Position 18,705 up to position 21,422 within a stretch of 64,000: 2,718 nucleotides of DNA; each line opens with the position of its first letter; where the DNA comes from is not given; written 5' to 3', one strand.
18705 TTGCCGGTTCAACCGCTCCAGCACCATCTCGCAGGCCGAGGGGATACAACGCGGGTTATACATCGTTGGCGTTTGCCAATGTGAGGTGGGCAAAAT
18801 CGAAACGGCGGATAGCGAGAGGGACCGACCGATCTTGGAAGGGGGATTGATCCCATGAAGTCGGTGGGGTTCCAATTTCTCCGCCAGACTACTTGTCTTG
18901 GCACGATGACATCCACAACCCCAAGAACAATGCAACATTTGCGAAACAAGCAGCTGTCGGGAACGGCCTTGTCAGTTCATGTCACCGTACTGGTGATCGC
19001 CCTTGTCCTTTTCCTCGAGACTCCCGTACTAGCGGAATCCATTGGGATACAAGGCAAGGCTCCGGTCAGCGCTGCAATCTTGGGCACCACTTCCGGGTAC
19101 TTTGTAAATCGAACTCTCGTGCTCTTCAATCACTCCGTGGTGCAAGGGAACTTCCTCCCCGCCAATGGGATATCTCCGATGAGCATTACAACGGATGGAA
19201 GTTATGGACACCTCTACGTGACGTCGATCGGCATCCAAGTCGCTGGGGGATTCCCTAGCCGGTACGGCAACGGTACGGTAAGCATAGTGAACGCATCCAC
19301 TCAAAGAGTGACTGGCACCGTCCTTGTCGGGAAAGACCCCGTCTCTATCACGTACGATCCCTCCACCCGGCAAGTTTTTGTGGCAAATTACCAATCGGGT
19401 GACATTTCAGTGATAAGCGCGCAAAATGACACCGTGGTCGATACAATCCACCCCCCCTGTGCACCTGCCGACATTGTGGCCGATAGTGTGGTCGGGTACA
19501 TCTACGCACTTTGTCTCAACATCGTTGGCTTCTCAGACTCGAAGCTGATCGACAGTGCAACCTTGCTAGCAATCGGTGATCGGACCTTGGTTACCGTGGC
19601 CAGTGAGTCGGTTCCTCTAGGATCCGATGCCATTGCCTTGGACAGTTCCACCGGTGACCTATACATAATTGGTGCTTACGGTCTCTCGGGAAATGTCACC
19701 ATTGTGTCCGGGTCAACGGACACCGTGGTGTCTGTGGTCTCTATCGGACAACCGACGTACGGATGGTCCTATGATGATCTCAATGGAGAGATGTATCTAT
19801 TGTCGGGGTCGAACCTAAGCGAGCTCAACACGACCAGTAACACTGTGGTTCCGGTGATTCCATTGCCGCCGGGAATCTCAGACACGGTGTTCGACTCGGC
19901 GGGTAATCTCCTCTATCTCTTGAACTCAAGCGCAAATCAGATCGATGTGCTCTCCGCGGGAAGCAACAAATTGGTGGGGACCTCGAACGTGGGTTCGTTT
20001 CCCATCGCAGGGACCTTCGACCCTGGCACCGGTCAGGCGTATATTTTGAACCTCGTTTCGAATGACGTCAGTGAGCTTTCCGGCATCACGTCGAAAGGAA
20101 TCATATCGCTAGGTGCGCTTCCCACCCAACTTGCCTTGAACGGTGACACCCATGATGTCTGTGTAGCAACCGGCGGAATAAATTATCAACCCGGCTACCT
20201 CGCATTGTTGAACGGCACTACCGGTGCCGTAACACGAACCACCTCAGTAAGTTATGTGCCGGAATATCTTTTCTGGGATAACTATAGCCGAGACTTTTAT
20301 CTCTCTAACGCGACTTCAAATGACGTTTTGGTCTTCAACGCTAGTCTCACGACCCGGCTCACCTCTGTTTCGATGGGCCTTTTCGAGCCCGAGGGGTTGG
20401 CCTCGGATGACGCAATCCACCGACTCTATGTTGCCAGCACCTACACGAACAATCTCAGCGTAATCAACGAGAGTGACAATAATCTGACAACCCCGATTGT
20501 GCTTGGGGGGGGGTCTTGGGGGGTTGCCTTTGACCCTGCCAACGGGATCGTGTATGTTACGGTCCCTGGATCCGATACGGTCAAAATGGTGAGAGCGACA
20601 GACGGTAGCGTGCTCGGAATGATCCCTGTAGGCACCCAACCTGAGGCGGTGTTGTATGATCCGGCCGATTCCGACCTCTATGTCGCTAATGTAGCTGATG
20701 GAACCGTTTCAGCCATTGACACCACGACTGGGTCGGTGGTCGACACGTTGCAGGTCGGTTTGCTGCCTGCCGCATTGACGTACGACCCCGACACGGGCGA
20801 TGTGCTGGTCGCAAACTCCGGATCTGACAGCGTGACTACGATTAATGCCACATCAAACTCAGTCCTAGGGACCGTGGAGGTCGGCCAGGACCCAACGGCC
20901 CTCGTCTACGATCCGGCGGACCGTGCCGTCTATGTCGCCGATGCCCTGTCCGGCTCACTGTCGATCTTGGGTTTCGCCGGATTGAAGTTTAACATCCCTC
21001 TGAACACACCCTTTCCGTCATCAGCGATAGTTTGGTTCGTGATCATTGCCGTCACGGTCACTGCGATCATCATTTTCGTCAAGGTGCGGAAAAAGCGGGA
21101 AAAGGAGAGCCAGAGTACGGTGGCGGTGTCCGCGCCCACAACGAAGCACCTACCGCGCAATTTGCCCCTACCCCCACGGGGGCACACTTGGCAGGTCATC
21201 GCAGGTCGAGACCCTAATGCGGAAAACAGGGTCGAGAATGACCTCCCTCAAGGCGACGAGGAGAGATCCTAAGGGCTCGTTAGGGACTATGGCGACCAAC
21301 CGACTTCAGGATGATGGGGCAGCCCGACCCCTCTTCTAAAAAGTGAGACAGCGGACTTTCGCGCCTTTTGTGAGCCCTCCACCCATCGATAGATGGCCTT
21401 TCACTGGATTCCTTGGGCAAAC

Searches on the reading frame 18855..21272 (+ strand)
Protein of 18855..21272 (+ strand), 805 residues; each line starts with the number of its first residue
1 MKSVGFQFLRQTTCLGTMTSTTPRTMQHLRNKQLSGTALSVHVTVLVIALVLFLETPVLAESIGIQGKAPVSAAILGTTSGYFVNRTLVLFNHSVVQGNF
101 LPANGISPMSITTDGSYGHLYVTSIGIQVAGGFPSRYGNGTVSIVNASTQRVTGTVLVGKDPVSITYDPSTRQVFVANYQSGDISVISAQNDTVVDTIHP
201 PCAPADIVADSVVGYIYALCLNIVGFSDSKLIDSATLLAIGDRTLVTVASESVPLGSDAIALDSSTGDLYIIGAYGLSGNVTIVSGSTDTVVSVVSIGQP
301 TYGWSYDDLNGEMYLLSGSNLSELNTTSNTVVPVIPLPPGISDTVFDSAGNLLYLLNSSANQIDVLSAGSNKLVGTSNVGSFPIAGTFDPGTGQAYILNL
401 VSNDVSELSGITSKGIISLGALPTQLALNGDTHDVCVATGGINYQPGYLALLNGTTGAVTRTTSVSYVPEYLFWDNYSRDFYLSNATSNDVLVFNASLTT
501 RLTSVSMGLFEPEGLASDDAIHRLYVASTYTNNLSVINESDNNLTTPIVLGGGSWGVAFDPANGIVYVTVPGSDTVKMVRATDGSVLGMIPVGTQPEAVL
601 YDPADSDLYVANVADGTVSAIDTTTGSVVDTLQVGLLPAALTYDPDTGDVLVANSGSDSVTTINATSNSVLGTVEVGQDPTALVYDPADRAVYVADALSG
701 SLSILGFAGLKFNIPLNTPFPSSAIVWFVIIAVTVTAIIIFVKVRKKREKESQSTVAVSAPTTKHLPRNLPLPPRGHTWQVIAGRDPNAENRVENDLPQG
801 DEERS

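Call 60: search_protein_families(library=pfam, proteins=[window:18855-21272:+], max_evalue=0.001)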
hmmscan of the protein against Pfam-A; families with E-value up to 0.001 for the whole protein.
window:18855-21272:+ (805 aa): 5 families
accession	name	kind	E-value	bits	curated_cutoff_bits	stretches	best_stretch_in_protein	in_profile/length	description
PF21783.3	YNCE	-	1.1e-10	41.8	27.1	0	562-646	38-122/339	YNCE-like beta-propeller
PF10282.15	Lactonase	-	2.9e-09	37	21.7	1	140-194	61-120/344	Lactonase, 7-bladed beta-propeller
PF25174.1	Beta-prop_THOC3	-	4.4e-08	32.9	305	1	597-708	50-159/272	THOC3 beta-propeller domain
PF23414.1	Beta-prop_EML_2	-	2.8e-05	24.1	90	0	555-656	2-101/266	Echinoderm microtubule-associated protein second beta-propeller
PF01731.26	Arylesterase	-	0.00068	20.2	21.3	0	678-701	54-77/86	Arylesterase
